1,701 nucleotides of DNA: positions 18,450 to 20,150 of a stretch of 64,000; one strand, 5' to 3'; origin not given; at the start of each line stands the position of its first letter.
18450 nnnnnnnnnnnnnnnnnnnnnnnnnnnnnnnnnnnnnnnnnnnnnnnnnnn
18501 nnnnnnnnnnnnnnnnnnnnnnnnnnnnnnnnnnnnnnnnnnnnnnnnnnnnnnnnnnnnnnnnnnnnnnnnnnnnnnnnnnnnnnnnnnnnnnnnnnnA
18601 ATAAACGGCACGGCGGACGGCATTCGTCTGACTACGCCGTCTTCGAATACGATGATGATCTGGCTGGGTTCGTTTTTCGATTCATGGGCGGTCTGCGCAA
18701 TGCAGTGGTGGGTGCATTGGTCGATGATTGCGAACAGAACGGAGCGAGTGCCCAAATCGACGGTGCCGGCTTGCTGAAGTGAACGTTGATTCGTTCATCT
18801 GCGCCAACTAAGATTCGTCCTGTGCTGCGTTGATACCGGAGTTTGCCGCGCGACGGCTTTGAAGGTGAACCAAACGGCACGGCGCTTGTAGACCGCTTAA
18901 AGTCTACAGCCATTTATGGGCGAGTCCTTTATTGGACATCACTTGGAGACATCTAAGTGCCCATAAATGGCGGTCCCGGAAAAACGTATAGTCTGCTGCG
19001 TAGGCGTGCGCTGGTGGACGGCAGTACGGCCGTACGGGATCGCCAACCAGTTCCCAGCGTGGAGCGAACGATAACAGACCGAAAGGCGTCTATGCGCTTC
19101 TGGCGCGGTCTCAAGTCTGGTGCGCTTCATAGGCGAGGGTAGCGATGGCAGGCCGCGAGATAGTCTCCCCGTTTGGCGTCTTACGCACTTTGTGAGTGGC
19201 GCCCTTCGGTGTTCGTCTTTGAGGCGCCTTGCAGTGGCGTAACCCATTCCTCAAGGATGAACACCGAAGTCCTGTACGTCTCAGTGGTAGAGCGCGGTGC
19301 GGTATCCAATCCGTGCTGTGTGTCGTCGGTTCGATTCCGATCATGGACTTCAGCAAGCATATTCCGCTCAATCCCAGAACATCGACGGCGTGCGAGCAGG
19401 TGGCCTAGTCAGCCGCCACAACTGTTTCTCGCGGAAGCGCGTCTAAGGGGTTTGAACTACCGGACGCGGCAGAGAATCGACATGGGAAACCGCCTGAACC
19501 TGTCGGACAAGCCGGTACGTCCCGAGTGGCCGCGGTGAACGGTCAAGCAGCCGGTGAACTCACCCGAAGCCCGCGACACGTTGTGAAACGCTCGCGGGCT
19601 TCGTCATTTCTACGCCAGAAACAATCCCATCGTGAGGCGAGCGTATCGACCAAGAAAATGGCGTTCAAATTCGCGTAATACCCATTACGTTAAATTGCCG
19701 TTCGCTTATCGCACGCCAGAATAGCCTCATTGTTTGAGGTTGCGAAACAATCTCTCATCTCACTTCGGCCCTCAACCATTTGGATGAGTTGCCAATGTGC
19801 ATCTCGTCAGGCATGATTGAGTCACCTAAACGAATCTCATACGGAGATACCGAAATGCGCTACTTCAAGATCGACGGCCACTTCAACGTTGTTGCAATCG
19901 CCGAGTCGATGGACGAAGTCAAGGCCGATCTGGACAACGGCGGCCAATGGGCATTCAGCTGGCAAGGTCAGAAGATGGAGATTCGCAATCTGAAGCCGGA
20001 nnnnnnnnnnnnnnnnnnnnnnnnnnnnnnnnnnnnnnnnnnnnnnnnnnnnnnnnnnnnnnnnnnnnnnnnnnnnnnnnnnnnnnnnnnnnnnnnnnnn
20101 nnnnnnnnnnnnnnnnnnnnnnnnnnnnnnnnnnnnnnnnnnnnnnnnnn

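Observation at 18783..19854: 1-kb ORF-free, highly structured region with a tRNA-like T-loop, long-range complementarity and its own terminator: candidate ncRNA (tRNA-like or tmRNA-like), degenerate tRNA/att remnant or recombination site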

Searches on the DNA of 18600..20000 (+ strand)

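Call 5: search_rna_families(source=window, start=18600, end=20000, threshold=evalue, max_evalue=10, show_alignments=6)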
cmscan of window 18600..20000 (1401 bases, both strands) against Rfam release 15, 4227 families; matches with E-value up to 10: 4.
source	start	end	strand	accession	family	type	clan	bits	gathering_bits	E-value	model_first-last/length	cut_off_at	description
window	19565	19603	-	RF01678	P37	Gene; sRNA;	-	16.4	50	4.1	22-59/62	no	Pseudomonas sRNA P37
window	19262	19303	-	RF03570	mir-8286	Gene; miRNA;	-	16.1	70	5.1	1-56/56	no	mir-8286 microRNA precursor family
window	19266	19351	+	RF01852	tRNA-Sec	Gene; tRNA;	CL00001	15.6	47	8.3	1-91/91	no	Selenocysteine transfer RNA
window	19437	19604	-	RF02424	Bp2_287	Gene; sRNA;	-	12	70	7.5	1-174/174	no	Burkholderia sRNA Bp2_Cand287_SIPHT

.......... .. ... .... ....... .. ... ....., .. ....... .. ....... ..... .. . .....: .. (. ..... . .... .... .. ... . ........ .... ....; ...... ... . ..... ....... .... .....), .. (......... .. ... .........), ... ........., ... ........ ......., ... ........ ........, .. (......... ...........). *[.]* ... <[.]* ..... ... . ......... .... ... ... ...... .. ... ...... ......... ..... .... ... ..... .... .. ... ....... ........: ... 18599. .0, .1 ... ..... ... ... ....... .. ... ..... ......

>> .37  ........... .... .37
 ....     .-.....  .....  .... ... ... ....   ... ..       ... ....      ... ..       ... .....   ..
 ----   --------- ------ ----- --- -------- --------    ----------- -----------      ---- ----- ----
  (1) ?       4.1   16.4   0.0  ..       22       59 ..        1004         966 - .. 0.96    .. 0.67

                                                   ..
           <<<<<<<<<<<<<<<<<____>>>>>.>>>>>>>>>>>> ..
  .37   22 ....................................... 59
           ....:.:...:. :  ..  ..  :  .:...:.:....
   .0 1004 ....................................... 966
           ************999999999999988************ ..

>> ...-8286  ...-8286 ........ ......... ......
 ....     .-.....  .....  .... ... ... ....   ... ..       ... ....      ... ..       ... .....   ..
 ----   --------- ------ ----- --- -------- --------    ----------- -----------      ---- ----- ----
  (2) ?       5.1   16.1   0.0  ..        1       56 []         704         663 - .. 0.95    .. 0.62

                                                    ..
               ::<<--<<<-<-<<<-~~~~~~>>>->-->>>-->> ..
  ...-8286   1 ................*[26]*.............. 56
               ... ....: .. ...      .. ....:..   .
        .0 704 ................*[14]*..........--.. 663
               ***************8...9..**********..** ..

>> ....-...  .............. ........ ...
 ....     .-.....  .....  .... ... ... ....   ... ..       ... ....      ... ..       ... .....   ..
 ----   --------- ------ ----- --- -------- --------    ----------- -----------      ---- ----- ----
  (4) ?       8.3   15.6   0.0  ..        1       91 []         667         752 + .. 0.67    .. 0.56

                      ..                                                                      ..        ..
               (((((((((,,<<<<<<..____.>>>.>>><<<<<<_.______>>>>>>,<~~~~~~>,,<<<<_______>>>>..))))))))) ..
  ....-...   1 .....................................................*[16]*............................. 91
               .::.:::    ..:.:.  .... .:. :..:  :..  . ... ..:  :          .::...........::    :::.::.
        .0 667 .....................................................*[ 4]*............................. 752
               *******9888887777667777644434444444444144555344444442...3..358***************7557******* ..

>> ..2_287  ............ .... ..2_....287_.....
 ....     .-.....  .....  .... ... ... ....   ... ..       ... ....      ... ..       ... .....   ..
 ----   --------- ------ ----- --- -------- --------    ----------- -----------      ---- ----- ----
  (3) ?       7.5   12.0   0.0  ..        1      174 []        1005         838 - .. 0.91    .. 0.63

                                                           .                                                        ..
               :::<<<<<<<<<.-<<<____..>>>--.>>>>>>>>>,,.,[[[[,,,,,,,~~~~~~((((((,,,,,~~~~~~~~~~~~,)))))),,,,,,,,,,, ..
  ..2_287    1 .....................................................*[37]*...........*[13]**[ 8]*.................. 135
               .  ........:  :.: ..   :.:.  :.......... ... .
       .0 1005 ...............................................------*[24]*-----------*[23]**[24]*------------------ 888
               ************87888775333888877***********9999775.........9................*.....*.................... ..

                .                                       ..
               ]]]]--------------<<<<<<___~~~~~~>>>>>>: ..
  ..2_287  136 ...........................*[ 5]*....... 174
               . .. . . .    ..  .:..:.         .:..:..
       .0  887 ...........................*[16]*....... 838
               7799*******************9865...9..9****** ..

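Call 6: search_dna_similar(query=window:18700-19900:+, collection=phages, mode=distant, max_rows=30)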
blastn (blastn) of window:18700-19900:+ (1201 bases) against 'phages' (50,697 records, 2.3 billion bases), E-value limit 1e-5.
No match.

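Call 32: search_dna_similar(query=window:18783-19854:+, collection=plasmids, mode=distant, max_evalue=0.01)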
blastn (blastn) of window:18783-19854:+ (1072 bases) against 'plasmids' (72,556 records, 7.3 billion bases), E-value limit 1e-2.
No match.

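Call 69: search_rna_families(source=window, start=19240, end=19375, threshold=evalue, max_evalue=10, show_alignments=5)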
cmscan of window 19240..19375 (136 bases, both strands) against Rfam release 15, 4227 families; matches with E-value up to 10: 2.
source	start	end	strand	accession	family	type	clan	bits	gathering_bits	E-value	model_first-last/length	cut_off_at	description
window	19262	19303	-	RF03570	mir-8286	Gene; miRNA;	-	16.1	70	0.5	1-56/56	no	mir-8286 microRNA precursor family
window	19266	19351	+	RF01852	tRNA-Sec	Gene; tRNA;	CL00001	15.6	47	0.8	1-91/91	no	Selenocysteine transfer RNA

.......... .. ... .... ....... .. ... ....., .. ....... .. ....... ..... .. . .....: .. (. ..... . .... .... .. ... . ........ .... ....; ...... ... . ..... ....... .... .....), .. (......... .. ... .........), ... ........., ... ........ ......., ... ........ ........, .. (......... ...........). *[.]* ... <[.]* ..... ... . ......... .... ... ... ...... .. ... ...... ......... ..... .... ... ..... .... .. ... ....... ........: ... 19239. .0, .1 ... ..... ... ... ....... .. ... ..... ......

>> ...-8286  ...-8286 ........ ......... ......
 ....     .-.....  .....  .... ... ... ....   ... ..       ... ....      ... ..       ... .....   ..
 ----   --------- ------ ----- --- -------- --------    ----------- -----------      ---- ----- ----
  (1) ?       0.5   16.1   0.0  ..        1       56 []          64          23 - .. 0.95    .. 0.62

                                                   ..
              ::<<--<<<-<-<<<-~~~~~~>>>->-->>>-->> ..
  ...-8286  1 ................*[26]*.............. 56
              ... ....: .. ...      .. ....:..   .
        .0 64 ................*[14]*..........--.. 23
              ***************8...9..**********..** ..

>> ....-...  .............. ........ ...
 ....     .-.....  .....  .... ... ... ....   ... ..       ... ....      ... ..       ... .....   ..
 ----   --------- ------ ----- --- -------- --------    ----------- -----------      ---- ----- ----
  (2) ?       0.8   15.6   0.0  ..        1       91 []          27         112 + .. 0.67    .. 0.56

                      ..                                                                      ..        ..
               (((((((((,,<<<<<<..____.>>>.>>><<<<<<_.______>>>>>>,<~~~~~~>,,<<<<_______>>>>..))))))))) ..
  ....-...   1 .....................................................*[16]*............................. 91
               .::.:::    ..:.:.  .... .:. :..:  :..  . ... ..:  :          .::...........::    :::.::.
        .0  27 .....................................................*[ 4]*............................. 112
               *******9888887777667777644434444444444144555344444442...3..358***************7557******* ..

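Call 70: search_rna_families(source=window, start=18783, end=19270, threshold=evalue, max_evalue=10, show_alignments=3)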
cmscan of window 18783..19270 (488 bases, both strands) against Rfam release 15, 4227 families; matches with E-value up to 10: 2.
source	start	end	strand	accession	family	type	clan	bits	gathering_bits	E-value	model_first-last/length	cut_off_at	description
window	18904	18975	-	RF00917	mir-708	Gene; miRNA;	CL00086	14.5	71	8.1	1-88/88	no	mir-708 microRNA precursor family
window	18991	19073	+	RF02879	MH_s10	Gene; sRNA;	-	12.6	81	7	1-143/143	no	Mesorhizobail RNA 10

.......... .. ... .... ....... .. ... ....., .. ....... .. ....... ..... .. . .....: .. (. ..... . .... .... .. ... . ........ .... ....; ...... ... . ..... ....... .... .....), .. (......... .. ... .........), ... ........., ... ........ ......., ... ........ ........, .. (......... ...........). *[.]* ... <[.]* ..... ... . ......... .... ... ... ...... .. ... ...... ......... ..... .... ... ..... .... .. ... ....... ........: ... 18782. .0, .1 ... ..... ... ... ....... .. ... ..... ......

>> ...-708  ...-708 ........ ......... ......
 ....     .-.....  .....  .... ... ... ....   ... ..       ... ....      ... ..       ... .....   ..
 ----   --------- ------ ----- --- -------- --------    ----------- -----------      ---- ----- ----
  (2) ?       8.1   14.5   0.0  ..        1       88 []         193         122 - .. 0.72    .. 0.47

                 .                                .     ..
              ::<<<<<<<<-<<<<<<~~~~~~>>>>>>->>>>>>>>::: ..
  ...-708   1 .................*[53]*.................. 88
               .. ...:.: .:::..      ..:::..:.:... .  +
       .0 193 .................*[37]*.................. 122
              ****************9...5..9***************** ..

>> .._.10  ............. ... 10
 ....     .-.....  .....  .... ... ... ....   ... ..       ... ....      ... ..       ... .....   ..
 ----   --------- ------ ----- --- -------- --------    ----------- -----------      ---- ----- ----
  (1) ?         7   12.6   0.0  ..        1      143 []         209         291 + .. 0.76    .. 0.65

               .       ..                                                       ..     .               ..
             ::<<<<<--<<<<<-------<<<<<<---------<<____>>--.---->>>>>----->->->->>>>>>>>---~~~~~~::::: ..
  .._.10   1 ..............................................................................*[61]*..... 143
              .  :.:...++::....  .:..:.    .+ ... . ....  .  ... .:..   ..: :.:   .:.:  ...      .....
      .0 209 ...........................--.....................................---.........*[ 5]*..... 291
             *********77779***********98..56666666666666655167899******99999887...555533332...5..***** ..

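Call 74: search_dna_similar(query=window:19262-19356:+, collection=phages, mode=distant, max_evalue=10, max_rows=25)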
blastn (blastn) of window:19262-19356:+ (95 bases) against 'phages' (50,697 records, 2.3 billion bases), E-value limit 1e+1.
Records with a match: 276; places in all: 284; records where one place covers at least 80% of the query: 0.
Best place of each record, by identity: >=99% 27; 95-99% 10; 90-95% 18; 80-90% 10; 60-80% 211.
By first word of the organism name: Vibrio 197; Synechococcus 34; Cyanophage 16; Erwinia 8; Yersinia 5; Listeria 3; Serratia 2; Prochlorococcus 2; Mycobacterium 2; Phaeobacter 1; and 6 more.
By host as written in the record: - 203; Synechococcus sp. 11; Vibrio crassostreae 6; Synechococcus 6; Erwinia amylovora 5; Synechococcus sp. WH8102 4; Vibrio cyclitrophicus 3; Listeria monocytogenes 3; and 20 more.
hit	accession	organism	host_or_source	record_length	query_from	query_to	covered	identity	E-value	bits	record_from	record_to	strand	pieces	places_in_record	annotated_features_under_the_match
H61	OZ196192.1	Vibrio phage K121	Seawater and oysters mix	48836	19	84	69%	75.8%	2e-2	43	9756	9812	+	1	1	hypothetical protein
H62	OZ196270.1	Vibrio phage K122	Seawater and oysters mix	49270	19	84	69%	75.8%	2e-2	43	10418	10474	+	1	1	hypothetical protein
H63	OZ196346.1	Vibrio phage K392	Seawater and oysters mix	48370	19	84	69%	75.8%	2e-2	43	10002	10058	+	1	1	hypothetical protein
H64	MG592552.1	Vibrio phage 1.186.O._10N.286.49.E3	Vibrio cyclitrophicus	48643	19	84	69%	75.8%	2e-2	43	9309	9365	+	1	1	tRNA-Gly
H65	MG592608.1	Vibrio phage 1.243.O._10N.261.54.B5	Vibrio cyclitrophicus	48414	19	84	69%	75.8%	2e-2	43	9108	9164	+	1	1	tRNA-Gly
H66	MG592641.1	Vibrio phage 1.273.O._10N.286.54.C7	Vibrio cyclitrophicus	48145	19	84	69%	75.8%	2e-2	43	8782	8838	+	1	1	tRNA-Gly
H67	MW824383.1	Vibrio phage PS34B.2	Vibrio crassostreae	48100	19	84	69%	75.8%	2e-2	43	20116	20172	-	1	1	tRNA-Gly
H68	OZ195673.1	Vibrio phage K172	Seawater and oysters mix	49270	20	84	68%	75.4%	7e-2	41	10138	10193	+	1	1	hypothetical protein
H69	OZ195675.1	Vibrio phage K217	Seawater and oysters mix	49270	20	84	68%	75.4%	7e-2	41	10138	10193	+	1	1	hypothetical protein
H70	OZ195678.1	Vibrio phage K208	Seawater and oysters mix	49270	20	84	68%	75.4%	7e-2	41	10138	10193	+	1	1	hypothetical protein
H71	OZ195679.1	Vibrio phage K174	Seawater and oysters mix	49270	20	84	68%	75.4%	7e-2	41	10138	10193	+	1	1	hypothetical protein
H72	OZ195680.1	Vibrio phage K168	Seawater and oysters mix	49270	20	84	68%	75.4%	7e-2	41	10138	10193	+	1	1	hypothetical protein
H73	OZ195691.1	Vibrio phage K207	Seawater and oysters mix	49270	20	84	68%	75.4%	7e-2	41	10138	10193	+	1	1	hypothetical protein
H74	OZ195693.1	Vibrio phage K219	Seawater and oysters mix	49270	20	84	68%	75.4%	7e-2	41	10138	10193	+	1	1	hypothetical protein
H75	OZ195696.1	Vibrio phage K215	Seawater and oysters mix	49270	20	84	68%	75.4%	7e-2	41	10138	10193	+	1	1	hypothetical protein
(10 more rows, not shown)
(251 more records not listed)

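Call 75: get_annotated_region(hit=H64, flank=60)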
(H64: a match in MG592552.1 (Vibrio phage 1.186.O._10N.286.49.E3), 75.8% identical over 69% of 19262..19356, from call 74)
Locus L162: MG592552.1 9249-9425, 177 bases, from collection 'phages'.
description: Vibrio phage 1.186.O._10N.286.49.E3, partial genome.
organism: Vibrio phage 1.186.O._10N.286.49.E3 (NCBI taxid 1881255)
taxonomy: Viruses; Duplodnaviria; Heunggongvirae; Uroviricota; Caudoviricetes
host: Vibrio cyclitrophicus; source: iron chloride precipitation of 0.2um-filtered seawater, resuspended in oxalate solution; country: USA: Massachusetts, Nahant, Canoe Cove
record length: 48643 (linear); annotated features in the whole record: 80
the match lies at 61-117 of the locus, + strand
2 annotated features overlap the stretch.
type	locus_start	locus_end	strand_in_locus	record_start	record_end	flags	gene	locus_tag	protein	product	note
tRNA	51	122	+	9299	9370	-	-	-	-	tRNA-Gly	anticodon:TCC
tRNA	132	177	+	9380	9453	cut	-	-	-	tRNA-Asn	anticodon:GTT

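Call 87: search_dna_similar(query=window:18783-19265:+, collection=phages, mode=distant, max_evalue=1, max_rows=10)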
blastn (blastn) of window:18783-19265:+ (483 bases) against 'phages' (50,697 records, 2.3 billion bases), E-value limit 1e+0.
No match.

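Call 88: search_dna_similar(query=window:19352-19854:+, collection=phages, mode=distant, max_evalue=1, max_rows=10)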
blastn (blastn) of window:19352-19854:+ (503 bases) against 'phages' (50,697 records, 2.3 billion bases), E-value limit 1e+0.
No match.

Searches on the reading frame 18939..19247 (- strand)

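Call 31: search_protein_families(library=phrogs, proteins=[window:18939-19247:-], max_evalue=1)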
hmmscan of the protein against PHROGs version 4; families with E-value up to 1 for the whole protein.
window:18939-19247:- (102 aa): 2 families
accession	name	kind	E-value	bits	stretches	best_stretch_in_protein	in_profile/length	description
phrog_24828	-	unknown function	0.018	16.4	1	35-93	40-96/118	-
phrog_26797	-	unknown function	0.27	12.1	1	13-79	5-69/117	-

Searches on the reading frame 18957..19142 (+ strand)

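Call 31: search_protein_families(library=phrogs, proteins=[window:18957-19142:+], max_evalue=1)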
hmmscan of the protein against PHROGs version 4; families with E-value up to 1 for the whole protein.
window:18957-19142:+ (61 aa): 1 family
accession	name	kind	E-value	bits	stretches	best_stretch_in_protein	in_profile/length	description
phrog_23644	-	unknown function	0.1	14.1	1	21-60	7-51/93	-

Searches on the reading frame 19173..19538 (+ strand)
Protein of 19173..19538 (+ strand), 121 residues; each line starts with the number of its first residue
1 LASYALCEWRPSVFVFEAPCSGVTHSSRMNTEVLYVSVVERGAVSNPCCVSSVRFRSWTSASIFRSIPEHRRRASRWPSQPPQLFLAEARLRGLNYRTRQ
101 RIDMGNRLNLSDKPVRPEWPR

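Call 31: search_protein_families(library=phrogs, proteins=[window:19173-19538:+], max_evalue=1)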
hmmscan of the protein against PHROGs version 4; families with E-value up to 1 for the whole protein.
window:19173-19538:+ (121 aa): 0 families

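Call 61: search_protein_representatives(protein=window:19173-19538:+)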
Query: 121 residues. Proteins with E-value up to 0.001 (for the whole library): 1; up to 1e-10: 0; up to 1e-30: 0. The best 1 are listed.
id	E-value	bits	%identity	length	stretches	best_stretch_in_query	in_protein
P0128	9.3e-08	48.5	26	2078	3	53-97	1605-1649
